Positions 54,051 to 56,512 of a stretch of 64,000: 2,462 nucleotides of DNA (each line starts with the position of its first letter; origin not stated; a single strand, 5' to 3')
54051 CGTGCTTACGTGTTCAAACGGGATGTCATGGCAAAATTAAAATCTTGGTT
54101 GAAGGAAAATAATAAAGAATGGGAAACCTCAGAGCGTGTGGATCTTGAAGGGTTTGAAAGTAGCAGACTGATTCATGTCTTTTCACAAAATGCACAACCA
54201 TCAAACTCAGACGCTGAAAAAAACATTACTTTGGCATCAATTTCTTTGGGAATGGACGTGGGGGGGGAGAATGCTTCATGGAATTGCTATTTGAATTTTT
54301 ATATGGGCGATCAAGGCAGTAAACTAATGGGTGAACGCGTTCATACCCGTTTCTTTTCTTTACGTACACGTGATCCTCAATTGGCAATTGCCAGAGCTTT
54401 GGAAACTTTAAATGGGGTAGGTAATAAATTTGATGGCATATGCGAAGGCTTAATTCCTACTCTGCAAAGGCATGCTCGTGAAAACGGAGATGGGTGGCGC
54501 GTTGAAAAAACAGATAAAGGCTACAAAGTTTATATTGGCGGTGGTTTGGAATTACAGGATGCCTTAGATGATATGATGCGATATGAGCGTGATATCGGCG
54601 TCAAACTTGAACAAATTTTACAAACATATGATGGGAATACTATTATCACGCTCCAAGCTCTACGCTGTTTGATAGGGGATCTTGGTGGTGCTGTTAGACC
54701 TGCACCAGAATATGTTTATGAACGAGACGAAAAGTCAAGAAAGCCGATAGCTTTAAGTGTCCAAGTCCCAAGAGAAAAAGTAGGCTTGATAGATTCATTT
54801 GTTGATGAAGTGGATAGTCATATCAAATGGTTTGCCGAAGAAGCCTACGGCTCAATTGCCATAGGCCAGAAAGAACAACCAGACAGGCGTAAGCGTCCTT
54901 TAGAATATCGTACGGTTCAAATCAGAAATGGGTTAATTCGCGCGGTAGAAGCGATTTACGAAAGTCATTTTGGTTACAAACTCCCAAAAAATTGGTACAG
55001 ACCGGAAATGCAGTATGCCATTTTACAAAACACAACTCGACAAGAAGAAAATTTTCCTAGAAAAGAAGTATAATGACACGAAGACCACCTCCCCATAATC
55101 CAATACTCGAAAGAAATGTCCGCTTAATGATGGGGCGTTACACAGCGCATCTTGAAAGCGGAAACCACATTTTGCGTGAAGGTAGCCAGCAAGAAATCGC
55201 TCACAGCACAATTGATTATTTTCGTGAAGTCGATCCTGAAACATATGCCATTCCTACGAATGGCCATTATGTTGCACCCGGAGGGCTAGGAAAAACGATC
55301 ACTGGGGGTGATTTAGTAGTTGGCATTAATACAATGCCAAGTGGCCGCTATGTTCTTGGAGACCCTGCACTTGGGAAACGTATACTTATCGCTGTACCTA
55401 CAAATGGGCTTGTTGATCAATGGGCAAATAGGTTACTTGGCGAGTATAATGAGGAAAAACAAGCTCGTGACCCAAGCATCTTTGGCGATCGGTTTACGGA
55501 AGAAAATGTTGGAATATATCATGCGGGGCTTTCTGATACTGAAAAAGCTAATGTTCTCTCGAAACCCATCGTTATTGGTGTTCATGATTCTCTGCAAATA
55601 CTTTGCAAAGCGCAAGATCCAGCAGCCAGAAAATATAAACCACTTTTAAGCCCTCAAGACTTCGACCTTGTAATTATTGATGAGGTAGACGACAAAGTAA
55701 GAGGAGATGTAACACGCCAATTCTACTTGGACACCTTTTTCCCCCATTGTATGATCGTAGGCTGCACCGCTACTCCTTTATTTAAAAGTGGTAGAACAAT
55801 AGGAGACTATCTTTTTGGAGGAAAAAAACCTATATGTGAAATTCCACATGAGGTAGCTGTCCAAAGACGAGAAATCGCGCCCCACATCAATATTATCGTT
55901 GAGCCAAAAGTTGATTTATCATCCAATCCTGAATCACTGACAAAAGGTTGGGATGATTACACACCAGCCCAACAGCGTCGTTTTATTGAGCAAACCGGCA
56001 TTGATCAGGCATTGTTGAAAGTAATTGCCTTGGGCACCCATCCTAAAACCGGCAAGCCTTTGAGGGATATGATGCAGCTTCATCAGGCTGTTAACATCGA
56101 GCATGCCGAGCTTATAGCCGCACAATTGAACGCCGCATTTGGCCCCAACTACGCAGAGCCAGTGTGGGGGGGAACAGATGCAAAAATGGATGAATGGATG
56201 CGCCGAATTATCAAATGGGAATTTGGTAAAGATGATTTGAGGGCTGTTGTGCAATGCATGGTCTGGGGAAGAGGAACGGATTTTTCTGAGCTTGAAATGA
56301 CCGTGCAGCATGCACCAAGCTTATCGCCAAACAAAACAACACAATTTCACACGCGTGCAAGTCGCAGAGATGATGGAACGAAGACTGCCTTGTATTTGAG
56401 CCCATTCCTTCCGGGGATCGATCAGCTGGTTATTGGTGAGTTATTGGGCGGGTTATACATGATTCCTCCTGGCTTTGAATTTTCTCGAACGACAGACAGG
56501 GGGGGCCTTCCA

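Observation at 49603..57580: Excisionase-type HTH, orphan 1,629-aa protein and translationally coupled SF2 helicase: candidate uncharacterised mobile-island system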

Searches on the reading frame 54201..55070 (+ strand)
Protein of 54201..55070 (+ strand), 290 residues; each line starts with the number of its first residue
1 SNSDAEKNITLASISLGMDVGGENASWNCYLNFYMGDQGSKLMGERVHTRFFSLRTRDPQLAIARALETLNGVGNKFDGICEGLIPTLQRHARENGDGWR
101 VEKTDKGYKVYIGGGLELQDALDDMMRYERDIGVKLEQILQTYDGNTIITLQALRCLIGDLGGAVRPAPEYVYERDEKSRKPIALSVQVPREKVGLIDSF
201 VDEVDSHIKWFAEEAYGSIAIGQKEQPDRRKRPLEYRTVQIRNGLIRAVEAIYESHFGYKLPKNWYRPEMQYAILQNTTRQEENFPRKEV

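Call 70: search_protein_families(library=pfam, proteins=[window:54201-55070:+], max_evalue=1)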
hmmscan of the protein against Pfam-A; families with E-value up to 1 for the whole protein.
window:54201-55070:+ (290 aa): 1 family
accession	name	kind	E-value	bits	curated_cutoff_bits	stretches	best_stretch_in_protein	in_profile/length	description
PF02268.21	TFIIA_gamma_N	-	0.1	13.1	33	1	115-144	11-40/47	Transcription initiation factor IIA, gamma subunit, helical domain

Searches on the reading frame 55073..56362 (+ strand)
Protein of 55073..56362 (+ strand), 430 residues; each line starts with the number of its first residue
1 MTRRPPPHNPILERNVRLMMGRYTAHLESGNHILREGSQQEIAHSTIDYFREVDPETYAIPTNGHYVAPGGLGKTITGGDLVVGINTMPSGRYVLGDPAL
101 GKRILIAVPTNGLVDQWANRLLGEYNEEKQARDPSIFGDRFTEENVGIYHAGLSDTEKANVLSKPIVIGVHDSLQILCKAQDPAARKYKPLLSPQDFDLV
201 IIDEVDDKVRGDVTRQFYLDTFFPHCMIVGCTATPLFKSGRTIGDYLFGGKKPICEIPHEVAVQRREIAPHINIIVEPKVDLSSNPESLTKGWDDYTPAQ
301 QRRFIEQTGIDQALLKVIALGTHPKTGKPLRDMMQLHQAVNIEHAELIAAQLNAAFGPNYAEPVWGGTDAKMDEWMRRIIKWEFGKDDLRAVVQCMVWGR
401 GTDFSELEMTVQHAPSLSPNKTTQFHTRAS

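Call 70: search_protein_families(library=pfam, proteins=[window:55073-56362:+], max_evalue=1)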
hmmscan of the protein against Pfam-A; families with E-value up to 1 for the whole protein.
window:55073-56362:+ (430 aa): 4 families
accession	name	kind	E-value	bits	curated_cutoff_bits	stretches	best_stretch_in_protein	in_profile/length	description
PF04851.21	ResIII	-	8.8e-08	32.7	22.5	1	39-235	8-162/164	Type III restriction enzyme, res subunit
PF00270.35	DEAD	-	0.00087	19.5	26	1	67-235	20-160/167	DEAD/DEAH box helicase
PF13086.12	AAA_11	-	0.0023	18.2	27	1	69-136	25-86/257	AAA domain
PF18766.7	SWI2_SNF2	-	0.03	14.4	26.7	1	189-249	111-168/221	SWI2/SNF2 ATPase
